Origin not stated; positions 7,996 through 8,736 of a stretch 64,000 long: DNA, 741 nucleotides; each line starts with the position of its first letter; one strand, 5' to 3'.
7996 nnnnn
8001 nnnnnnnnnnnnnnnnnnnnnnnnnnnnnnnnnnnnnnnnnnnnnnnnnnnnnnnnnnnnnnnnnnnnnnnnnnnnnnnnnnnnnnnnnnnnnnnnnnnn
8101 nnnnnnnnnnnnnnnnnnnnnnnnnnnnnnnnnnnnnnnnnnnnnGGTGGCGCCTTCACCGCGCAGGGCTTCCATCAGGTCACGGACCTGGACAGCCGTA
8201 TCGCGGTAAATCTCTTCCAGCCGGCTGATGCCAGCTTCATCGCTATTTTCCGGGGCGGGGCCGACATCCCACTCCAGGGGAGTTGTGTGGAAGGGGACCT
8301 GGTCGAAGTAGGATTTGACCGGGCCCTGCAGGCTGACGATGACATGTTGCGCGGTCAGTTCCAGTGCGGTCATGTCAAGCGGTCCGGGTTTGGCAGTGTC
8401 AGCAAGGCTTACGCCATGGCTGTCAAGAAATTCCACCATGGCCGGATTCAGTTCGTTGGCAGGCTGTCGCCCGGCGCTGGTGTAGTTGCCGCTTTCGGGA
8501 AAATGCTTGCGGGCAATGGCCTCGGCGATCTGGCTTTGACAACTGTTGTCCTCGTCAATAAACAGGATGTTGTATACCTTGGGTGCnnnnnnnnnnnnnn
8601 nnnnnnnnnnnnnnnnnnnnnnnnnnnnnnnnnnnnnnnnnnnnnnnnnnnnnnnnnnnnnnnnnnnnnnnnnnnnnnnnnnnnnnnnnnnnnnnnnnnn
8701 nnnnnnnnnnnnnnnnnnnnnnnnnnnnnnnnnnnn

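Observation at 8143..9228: PhoU fused to a catalytically dead LMW-phosphatase/ArsC-like domain, encoded between pstS and pstC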

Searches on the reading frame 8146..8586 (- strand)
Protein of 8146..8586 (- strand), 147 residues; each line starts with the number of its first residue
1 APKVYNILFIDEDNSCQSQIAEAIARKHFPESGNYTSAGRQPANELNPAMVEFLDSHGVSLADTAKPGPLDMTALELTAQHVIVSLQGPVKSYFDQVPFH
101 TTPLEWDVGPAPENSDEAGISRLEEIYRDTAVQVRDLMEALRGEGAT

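Call 10: search_solved_structures(query=window:8146-8586:-, max_evalue=10, show_alignments=5)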
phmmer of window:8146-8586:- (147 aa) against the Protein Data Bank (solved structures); distinct sequences matched with E-value up to 10: 16.
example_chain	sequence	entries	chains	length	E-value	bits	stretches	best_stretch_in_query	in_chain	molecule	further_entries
3t38_A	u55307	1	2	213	2.5e-08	37.4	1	4-141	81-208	Arsenate Reductase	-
3rh0_A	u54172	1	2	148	0.00021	24.7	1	5-80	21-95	ARSENATE REDUCTASE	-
1jl3_A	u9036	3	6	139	0.0011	22.4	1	7-108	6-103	ARSENATE REDUCTASE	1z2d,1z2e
2ipa_B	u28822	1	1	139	0.0033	20.8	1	7-108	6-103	Protein arsC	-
8p5n_A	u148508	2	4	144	0.013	18.9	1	5-75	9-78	Low molecular weight phosphatase family protein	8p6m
2cd7_A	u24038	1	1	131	0.038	17.3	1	6-62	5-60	PROTEIN ARSC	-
1ljl_A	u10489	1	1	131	0.044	17.1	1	6-62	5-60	arsenate reductase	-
1lk0_A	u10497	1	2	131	0.047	17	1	6-63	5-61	arsenate reductase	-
2l17_A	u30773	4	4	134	0.08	16.3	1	6-65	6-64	Arsenate reductase | Glutaredoxin arsenate reductase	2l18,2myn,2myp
1rxe_A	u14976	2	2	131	0.26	14.6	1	6-63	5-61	Arsenate reductase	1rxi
1jf8_A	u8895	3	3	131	0.32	14.3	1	6-62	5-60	arsenate reductase | Protein arsC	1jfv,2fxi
2myu_A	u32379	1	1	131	0.7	13.2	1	6-65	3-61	Glutaredoxin arsenate reductase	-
1lju_A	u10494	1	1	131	0.82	13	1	6-62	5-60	arsenate reductase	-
4kk4_A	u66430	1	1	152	0.89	12.9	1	6-81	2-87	Low molecular weight protein-tyrosine-phosphatase YwlE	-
2l19_A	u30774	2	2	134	1.3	12.4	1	6-69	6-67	Arsenate reductase | Glutaredoxin arsenate reductase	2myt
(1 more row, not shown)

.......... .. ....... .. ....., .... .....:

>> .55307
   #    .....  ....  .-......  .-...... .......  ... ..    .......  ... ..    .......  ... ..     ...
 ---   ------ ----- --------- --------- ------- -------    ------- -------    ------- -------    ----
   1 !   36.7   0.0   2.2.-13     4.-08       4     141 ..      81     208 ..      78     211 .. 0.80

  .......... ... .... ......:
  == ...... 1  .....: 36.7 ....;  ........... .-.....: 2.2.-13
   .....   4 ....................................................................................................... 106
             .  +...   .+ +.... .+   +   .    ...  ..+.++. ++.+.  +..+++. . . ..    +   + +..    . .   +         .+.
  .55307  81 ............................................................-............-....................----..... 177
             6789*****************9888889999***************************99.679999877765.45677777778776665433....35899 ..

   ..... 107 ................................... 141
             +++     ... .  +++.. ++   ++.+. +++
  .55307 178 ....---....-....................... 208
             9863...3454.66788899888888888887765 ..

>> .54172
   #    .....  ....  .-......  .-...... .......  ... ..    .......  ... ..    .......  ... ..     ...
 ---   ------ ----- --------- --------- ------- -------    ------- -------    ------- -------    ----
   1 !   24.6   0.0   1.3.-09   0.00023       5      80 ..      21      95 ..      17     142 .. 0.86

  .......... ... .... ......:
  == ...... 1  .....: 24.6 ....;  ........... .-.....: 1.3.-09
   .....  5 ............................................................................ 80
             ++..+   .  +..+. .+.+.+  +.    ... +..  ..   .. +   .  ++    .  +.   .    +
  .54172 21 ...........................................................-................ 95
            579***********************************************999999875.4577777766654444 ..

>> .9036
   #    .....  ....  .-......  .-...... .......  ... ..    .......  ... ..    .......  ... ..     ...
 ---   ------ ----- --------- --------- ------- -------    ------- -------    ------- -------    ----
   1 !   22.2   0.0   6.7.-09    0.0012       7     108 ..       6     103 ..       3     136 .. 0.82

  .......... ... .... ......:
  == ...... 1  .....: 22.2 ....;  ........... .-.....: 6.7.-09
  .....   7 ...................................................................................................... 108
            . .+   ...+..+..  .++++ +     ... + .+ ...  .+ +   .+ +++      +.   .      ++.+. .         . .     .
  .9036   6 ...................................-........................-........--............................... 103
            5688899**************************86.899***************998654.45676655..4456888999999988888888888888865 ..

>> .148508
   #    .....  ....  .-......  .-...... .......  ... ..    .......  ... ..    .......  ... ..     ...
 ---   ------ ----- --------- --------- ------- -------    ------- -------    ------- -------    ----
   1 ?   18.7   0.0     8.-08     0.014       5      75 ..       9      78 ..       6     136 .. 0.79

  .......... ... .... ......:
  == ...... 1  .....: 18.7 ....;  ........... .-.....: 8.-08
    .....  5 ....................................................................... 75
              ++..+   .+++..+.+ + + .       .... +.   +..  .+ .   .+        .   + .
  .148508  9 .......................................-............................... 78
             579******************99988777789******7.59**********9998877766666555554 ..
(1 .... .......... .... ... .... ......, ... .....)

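Call 14: search_protein_representatives(protein=window:8146-8586:-)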
Query: 147 residues. Proteins with E-value up to 0.001 (for the whole library): 335; up to 1e-10: 178; up to 1e-30: 13. The best 150 are listed.
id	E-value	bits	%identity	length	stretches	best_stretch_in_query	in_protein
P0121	6.8e-45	168.9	59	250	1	1-146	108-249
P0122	1.8e-40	154.6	54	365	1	1-146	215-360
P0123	4.1e-40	153.4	56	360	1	1-146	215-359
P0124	4.3e-35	137.1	51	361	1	2-146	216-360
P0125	7.5e-35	136.3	51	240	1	2-146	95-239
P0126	3.7e-34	134.1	51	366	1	3-145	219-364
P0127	1.0e-33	132.7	48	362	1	3-145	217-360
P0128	1.4e-33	132.2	51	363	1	2-146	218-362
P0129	2.1e-32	128.4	52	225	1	3-146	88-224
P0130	1.7e-31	125.4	52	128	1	21-146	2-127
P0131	2.8e-31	124.8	65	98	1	50-146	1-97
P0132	3.8e-31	124.3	45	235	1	1-145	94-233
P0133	4.3e-31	124.1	48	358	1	3-146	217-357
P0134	2.9e-30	121.5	48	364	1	2-146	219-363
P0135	9.9e-30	119.7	45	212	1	2-144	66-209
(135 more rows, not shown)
